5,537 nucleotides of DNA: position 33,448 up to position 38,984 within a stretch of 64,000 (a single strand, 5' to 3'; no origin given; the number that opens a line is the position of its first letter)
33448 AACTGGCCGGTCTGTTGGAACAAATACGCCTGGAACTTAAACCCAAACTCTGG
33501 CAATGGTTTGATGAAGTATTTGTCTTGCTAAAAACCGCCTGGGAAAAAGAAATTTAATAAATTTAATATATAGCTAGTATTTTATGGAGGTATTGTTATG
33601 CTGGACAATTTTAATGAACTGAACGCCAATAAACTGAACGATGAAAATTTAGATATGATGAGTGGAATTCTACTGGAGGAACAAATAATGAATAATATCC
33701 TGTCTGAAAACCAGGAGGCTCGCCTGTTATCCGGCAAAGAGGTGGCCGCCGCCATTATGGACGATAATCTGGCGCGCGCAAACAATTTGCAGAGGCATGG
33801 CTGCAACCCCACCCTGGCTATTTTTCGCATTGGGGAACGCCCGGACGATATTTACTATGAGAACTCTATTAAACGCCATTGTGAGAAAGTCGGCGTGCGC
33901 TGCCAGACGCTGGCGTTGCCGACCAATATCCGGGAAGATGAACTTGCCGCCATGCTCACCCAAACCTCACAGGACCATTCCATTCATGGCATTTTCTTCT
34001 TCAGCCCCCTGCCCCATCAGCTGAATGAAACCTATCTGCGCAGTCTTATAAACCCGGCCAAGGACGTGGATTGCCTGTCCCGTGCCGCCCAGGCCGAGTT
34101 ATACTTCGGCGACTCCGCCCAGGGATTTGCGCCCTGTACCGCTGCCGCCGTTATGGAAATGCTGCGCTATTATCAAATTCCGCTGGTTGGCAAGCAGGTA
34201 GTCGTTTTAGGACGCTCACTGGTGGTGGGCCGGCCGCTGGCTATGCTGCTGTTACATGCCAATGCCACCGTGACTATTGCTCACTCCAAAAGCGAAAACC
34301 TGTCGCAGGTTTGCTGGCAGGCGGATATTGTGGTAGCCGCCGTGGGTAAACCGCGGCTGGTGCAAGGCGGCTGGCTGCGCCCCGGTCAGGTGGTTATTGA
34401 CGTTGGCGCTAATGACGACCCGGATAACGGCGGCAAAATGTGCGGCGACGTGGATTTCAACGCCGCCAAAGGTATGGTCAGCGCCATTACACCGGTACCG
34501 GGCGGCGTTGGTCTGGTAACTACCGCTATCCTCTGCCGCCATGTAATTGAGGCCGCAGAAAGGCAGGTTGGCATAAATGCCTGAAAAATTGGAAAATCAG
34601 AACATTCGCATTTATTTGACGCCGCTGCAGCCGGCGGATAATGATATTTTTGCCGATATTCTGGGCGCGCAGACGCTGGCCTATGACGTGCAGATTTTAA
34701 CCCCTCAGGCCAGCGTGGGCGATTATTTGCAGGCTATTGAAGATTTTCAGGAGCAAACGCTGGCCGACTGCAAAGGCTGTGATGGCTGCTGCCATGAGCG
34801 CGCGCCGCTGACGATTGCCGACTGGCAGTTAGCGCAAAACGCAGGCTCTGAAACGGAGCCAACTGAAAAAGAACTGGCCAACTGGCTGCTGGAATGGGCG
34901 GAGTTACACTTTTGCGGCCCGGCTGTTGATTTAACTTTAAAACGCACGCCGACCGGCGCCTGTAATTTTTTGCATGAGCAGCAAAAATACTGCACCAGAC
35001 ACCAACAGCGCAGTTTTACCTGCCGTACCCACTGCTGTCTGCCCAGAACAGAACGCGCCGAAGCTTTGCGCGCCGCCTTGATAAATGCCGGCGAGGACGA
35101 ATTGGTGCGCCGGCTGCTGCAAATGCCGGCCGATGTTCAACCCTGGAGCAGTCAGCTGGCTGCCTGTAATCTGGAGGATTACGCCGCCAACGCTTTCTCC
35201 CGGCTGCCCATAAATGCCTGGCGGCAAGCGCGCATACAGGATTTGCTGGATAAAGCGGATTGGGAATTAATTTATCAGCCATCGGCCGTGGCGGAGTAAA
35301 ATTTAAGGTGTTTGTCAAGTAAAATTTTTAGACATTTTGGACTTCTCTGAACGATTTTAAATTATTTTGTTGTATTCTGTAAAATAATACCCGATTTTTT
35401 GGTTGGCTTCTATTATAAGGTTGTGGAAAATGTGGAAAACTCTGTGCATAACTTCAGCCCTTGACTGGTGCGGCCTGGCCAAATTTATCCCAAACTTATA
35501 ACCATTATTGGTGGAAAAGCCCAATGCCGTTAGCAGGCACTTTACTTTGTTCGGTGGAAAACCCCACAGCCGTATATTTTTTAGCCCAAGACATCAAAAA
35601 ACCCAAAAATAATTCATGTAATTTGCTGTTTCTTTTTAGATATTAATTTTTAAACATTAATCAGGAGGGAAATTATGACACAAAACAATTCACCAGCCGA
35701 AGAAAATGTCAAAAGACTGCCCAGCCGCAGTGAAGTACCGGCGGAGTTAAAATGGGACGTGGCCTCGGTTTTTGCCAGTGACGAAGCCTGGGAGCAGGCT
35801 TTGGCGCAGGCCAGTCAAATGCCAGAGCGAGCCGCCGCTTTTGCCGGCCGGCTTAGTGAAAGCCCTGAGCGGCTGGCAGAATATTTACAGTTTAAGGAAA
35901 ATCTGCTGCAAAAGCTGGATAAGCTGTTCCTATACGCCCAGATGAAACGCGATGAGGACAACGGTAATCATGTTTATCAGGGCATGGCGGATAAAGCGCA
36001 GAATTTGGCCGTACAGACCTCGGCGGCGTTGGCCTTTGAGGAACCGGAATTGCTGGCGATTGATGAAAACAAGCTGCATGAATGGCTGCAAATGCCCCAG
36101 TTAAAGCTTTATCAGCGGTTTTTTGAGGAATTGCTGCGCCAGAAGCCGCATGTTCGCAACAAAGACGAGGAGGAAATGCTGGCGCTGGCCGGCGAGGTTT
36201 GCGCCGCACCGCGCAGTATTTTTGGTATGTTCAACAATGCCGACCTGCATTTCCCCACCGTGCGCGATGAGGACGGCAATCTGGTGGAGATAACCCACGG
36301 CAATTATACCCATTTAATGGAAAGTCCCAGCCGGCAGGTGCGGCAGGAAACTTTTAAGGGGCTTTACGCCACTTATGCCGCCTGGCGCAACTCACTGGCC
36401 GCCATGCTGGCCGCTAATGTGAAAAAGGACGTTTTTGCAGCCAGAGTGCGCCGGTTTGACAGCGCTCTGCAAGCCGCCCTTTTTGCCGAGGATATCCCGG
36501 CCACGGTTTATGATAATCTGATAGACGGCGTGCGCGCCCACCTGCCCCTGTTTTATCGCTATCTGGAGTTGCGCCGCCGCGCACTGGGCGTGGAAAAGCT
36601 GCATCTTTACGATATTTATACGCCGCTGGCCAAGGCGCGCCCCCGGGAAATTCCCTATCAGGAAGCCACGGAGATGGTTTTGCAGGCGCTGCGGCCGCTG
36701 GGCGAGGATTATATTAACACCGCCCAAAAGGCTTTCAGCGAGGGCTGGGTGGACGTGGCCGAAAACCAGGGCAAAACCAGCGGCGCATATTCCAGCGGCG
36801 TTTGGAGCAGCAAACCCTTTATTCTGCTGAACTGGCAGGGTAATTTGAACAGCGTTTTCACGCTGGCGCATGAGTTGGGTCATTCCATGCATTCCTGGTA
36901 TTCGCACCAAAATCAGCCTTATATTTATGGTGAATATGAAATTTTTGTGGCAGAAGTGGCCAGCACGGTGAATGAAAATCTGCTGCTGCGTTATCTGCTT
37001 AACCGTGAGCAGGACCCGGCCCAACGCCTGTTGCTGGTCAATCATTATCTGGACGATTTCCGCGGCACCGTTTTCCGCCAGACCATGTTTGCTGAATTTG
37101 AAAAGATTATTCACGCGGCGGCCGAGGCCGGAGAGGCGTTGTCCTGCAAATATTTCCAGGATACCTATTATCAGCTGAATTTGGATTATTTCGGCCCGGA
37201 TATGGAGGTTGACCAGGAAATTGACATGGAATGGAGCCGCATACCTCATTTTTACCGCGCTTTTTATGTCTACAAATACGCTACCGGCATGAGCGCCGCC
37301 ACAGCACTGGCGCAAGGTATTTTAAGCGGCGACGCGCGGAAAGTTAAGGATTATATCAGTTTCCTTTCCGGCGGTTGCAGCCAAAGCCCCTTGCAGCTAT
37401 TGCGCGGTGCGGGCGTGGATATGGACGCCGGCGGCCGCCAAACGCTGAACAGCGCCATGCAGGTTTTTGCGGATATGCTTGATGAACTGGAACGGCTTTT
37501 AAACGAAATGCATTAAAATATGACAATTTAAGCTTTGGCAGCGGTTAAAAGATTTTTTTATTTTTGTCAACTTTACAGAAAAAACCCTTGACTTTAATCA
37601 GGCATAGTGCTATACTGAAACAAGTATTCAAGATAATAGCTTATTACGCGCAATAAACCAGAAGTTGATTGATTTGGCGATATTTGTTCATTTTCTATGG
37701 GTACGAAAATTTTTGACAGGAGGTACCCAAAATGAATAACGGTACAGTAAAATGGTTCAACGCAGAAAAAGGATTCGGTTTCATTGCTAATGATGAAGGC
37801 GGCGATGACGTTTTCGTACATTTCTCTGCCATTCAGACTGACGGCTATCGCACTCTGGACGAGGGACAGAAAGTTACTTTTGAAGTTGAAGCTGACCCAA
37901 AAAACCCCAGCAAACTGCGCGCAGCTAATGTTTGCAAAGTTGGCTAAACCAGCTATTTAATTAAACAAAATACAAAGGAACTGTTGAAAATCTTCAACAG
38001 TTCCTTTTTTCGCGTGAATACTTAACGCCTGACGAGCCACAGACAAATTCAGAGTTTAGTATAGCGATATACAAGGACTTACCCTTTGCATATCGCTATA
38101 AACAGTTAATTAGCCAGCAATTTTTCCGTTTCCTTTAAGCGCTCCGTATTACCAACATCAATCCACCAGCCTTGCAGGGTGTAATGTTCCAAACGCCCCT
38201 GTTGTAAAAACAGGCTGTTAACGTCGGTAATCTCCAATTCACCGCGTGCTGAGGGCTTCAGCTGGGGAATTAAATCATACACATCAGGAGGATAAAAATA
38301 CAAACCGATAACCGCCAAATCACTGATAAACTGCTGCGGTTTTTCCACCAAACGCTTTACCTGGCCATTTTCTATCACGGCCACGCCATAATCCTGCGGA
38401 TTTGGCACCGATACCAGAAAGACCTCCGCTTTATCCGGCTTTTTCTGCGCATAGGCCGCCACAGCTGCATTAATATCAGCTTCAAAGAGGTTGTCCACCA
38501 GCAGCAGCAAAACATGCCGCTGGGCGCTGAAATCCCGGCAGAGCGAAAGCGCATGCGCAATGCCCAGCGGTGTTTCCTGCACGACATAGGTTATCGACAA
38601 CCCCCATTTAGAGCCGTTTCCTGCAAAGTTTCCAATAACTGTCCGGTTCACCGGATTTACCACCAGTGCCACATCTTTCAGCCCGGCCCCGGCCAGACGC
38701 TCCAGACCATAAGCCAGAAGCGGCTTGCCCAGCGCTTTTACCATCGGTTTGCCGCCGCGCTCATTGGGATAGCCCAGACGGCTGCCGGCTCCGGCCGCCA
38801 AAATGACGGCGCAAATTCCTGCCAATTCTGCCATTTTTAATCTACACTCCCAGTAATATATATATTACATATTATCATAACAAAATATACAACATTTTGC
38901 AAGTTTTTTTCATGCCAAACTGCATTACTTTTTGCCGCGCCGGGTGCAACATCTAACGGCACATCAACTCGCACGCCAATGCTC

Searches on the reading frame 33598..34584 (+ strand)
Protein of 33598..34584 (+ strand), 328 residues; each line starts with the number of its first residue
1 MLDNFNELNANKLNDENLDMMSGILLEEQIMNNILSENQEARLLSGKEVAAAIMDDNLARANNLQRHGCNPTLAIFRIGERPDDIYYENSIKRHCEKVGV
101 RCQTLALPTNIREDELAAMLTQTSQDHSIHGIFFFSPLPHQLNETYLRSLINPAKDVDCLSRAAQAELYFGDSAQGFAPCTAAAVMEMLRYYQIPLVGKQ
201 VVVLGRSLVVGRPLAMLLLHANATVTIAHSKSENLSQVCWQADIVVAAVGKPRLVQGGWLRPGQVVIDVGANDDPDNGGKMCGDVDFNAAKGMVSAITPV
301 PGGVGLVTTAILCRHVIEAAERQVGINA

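Call 60: search_protein_families(library=pfam, proteins=[window:33598-34584:+], max_evalue=0.0001)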
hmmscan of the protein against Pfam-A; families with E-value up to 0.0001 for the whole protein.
window:33598-34584:+ (328 aa): 2 families
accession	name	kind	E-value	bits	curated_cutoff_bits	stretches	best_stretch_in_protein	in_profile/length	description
PF02882.25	THF_DHG_CYH_C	-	8.8e-58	194.6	27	1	174-323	12-159/160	Tetrahydrofolate dehydrogenase/cyclohydrolase, NAD(P)-binding domain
PF00763.28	THF_DHG_CYH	-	2.1e-27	96.1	32.8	1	44-158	1-115/115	Tetrahydrofolate dehydrogenase/cyclohydrolase, catalytic domain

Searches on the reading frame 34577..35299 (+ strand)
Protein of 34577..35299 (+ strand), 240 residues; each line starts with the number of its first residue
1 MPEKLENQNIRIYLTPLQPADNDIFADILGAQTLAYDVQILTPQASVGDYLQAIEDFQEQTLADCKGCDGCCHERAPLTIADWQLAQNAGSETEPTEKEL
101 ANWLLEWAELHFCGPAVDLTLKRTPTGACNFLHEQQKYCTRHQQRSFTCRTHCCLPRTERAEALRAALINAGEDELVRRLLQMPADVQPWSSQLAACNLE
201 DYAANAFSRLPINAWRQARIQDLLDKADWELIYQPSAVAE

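Call 60: search_protein_families(library=pfam, proteins=[window:34577-35299:+], max_evalue=0.0001)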
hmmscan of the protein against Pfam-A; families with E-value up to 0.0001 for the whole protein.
window:34577-35299:+ (240 aa): 1 family
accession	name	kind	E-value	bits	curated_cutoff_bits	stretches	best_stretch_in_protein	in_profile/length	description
PF03692.20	CxxCxxCC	-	2.3e-07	31.8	23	1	64-152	1-69/85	Putative zinc- or iron-chelating domain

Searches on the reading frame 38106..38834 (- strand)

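Call 60: search_protein_families(library=pfam, proteins=[window:38106-38834:-], max_evalue=0.0001)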
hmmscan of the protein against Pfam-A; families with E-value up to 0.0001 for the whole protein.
window:38106-38834:- (242 aa): 2 families
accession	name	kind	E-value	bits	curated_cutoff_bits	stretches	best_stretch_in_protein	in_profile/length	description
PF00483.29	NTP_transferase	-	1.9e-45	155.8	21.2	1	9-238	2-240/245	Nucleotidyl transferase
PF12804.13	NTP_transf_3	-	4.5e-11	43.6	27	1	9-135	1-117/160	MobA-like NTP transferase domain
